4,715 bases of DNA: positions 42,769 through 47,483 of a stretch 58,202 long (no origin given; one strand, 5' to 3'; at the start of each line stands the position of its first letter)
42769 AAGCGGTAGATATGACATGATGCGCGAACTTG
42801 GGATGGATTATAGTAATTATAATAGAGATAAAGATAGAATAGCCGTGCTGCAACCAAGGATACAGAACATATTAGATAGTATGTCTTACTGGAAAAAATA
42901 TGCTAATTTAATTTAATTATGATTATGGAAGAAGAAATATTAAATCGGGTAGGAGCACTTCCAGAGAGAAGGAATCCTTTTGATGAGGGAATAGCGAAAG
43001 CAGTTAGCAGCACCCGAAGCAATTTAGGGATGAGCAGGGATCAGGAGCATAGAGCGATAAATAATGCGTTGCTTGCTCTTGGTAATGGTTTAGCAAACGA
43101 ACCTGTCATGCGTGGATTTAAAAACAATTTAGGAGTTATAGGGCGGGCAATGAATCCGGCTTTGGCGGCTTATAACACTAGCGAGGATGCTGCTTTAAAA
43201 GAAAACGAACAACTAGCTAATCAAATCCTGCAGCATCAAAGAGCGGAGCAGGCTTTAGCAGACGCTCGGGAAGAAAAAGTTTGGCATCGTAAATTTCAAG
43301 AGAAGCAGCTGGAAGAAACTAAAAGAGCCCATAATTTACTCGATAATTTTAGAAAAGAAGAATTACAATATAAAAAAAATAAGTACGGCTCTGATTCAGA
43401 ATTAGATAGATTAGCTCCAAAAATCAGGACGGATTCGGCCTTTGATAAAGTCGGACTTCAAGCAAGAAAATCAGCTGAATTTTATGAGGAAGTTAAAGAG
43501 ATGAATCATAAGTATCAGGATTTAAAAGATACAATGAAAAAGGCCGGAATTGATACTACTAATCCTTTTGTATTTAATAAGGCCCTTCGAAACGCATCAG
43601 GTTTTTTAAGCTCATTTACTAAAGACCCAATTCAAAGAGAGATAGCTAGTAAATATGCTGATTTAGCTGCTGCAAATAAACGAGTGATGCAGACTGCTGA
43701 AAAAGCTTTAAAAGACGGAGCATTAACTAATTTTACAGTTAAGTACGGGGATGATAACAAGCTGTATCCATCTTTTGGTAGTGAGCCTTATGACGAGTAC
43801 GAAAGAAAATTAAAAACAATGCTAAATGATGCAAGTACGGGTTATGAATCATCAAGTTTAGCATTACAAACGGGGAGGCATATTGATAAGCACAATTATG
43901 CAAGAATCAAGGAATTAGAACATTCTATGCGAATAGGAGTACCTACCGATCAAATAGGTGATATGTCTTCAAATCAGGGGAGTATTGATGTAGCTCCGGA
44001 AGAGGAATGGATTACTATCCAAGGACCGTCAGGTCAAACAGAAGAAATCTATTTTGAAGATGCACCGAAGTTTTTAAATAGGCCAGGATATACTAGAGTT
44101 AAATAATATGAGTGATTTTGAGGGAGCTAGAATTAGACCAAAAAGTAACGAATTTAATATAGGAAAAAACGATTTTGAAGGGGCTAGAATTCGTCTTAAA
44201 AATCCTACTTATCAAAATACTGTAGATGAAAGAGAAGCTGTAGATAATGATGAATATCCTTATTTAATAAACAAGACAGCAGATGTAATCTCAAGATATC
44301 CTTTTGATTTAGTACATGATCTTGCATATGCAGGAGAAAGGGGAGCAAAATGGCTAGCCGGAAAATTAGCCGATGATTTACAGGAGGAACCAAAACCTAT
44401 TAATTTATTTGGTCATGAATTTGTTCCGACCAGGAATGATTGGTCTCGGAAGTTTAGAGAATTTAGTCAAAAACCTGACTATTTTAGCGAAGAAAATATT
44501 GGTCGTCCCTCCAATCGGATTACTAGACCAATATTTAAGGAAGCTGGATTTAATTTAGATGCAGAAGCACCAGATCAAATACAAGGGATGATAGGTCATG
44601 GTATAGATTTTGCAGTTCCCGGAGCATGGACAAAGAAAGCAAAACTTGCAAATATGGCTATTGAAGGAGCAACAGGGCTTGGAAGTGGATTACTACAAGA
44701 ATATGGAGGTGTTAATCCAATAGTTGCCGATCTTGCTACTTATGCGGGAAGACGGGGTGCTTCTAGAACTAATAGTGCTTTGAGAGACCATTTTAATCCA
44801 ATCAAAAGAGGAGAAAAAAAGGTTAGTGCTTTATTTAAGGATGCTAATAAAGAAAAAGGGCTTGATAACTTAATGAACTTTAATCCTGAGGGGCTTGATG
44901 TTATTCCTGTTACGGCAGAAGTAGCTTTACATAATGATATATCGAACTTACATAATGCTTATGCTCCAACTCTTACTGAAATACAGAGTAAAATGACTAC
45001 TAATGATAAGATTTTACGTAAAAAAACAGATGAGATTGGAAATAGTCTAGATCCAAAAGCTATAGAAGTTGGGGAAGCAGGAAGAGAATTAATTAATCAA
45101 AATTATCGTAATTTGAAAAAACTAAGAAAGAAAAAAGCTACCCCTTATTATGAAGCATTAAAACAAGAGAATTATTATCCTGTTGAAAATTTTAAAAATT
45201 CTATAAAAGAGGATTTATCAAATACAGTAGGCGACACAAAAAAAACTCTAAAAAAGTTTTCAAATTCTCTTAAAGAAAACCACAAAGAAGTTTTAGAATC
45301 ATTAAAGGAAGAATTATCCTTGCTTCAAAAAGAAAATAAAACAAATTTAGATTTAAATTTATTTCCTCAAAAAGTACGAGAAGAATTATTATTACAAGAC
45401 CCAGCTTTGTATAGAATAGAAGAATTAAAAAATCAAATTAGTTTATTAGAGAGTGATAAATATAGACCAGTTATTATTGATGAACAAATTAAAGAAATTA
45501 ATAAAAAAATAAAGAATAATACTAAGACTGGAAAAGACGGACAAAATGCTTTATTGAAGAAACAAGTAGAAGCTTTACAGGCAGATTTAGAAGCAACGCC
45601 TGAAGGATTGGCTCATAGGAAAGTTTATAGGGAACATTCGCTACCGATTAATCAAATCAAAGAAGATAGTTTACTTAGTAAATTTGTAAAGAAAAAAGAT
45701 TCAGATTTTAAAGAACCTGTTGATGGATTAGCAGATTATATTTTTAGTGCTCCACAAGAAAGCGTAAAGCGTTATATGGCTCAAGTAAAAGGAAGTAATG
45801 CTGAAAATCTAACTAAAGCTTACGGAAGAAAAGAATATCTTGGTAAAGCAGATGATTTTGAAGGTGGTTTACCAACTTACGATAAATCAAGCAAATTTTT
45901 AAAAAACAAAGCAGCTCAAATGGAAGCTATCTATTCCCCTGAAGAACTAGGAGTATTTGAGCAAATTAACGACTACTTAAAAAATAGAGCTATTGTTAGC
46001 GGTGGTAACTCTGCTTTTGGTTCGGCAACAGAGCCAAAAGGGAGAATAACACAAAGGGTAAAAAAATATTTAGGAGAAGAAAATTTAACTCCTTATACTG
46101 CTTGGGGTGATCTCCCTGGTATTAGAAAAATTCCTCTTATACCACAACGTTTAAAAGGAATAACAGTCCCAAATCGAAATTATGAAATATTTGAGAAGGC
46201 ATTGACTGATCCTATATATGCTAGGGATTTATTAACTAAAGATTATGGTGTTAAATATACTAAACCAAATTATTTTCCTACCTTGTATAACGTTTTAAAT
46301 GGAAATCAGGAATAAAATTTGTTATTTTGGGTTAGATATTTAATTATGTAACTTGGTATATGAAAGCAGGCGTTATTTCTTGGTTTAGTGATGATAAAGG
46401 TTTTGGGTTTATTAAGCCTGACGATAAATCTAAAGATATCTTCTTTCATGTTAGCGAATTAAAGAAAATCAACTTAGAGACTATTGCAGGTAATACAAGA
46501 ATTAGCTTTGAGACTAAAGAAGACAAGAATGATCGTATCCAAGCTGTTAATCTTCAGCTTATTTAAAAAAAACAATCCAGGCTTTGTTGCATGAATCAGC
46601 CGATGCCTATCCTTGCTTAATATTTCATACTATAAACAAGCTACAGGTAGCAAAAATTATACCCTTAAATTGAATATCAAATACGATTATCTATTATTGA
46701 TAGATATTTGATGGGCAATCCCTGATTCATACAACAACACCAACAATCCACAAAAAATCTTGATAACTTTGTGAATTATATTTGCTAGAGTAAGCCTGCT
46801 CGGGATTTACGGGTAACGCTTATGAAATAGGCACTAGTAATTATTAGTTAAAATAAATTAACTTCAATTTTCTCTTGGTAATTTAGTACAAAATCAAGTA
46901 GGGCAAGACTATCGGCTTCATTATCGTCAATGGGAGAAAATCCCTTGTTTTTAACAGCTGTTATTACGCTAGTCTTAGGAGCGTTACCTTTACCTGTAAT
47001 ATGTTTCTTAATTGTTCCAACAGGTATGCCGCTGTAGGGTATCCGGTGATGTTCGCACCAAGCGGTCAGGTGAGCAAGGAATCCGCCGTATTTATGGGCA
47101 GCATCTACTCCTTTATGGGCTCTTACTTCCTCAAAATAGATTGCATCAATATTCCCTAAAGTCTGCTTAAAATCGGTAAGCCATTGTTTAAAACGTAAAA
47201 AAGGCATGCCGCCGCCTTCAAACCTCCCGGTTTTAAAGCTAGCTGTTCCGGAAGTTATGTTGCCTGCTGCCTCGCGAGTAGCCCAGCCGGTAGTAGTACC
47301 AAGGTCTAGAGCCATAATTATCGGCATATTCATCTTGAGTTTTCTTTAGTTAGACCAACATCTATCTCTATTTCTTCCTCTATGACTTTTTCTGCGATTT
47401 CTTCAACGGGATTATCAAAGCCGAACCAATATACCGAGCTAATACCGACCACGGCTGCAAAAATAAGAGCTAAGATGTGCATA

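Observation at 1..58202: The window closes on itself: a complete ~58.08-kb phage-plasmid-like replicon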

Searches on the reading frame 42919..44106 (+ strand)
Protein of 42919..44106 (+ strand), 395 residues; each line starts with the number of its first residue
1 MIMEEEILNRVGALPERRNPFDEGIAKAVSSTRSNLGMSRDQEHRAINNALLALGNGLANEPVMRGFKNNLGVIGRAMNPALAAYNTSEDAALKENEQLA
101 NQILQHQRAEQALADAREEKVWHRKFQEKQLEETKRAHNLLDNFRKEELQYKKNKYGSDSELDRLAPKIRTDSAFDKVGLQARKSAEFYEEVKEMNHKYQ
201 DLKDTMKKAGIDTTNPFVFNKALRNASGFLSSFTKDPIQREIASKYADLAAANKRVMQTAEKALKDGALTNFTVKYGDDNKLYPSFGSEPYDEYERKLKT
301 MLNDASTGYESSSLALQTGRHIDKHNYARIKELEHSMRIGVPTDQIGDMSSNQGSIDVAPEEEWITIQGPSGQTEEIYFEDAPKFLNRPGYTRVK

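Call 24: search_protein_families(library=pfam, max_evalue=0.01, proteins=[window:42919-44106:+])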
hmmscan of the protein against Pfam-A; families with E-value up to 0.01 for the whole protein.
window:42919-44106:+ (395 aa): 0 families

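Call 26: search_protein_families(library=phrogs, max_evalue=0.001, proteins=[window:42919-44106:+])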
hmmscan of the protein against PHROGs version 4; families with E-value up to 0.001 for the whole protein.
window:42919-44106:+ (395 aa): 0 families

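Call 46: search_protein_families(library=ncbifam, max_evalue=0.01, proteins=[window:42919-44106:+])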
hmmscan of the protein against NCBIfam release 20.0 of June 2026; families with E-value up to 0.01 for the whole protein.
window:42919-44106:+ (395 aa): 1 family
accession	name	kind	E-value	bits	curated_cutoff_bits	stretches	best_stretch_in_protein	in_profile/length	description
NF045970.1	MAG1890_fam_LP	equivalog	0.0057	16.1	200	0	292-334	214-256/327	MAG1890 family putative lipoprotein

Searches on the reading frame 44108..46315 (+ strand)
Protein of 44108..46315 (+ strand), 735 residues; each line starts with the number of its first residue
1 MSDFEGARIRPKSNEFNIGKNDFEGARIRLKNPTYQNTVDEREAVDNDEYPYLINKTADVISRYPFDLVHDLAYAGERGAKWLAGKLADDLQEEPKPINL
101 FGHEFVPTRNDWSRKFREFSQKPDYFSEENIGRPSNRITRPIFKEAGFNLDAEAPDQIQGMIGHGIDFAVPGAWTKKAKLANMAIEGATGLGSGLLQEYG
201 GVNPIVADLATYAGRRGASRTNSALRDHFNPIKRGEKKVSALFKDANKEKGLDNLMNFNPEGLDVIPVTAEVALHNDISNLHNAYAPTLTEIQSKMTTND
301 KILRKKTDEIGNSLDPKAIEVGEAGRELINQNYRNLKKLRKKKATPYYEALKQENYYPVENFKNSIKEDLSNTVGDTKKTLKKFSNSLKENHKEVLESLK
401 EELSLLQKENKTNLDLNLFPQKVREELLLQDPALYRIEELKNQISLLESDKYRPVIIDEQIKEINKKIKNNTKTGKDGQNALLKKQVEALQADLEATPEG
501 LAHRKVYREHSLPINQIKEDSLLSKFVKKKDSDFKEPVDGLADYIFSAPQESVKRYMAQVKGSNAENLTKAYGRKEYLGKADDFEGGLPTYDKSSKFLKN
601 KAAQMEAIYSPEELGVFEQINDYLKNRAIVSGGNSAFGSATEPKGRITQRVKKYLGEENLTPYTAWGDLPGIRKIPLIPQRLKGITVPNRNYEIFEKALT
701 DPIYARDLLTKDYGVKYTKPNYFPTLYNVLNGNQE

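Call 24: search_protein_families(library=pfam, max_evalue=0.01, proteins=[window:44108-46315:+])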
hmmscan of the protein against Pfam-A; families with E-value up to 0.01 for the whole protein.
window:44108-46315:+ (735 aa): 0 families

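Call 26: search_protein_families(library=phrogs, max_evalue=0.001, proteins=[window:44108-46315:+])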
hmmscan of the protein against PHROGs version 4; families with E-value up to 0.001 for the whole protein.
window:44108-46315:+ (735 aa): 0 families

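Call 46: search_protein_families(library=ncbifam, max_evalue=0.01, proteins=[window:44108-46315:+])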
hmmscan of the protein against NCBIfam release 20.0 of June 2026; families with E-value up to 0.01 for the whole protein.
window:44108-46315:+ (735 aa): 0 families

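Call 61: search_protein_families(library=padloc, max_evalue=0.001, proteins=[window:44108-46315:+])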
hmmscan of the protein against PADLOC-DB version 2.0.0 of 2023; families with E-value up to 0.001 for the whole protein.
window:44108-46315:+ (735 aa): 0 families

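Call 79: search_solved_structures(query=window:44108-46315:+, max_evalue=0.1)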
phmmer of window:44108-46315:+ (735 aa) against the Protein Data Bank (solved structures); distinct sequences matched with E-value up to 0.1: 0.

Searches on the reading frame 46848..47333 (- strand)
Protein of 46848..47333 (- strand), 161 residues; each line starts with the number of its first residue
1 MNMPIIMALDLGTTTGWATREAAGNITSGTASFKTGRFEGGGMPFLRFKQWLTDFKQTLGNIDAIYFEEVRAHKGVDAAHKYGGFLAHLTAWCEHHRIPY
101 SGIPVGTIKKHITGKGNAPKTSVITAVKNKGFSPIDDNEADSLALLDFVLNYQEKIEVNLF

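Call 21: search_protein_families(library=phrogs, max_evalue=0.001, proteins=[window:46848-47333:-])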
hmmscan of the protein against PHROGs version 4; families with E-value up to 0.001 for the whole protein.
window:46848-47333:- (161 aa): 3 families
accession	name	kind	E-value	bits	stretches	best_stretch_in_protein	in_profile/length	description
phrog_18320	-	unknown function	3.9e-26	92.5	1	49-155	6-127/137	-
phrog_159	-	DNA, RNA and nucleotide metabolism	3.1e-25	89.8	1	1-154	85-251/330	RuvC-like Holliday junction resolvase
phrog_1770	-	DNA, RNA and nucleotide metabolism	0.00023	22.2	0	2-148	2-146/158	Holliday junction resolvase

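Call 75: search_protein_families(library=pfam, max_evalue=0.01, proteins=[window:46848-47333:-])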
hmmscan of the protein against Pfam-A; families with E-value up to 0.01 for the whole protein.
window:46848-47333:- (161 aa): 0 families
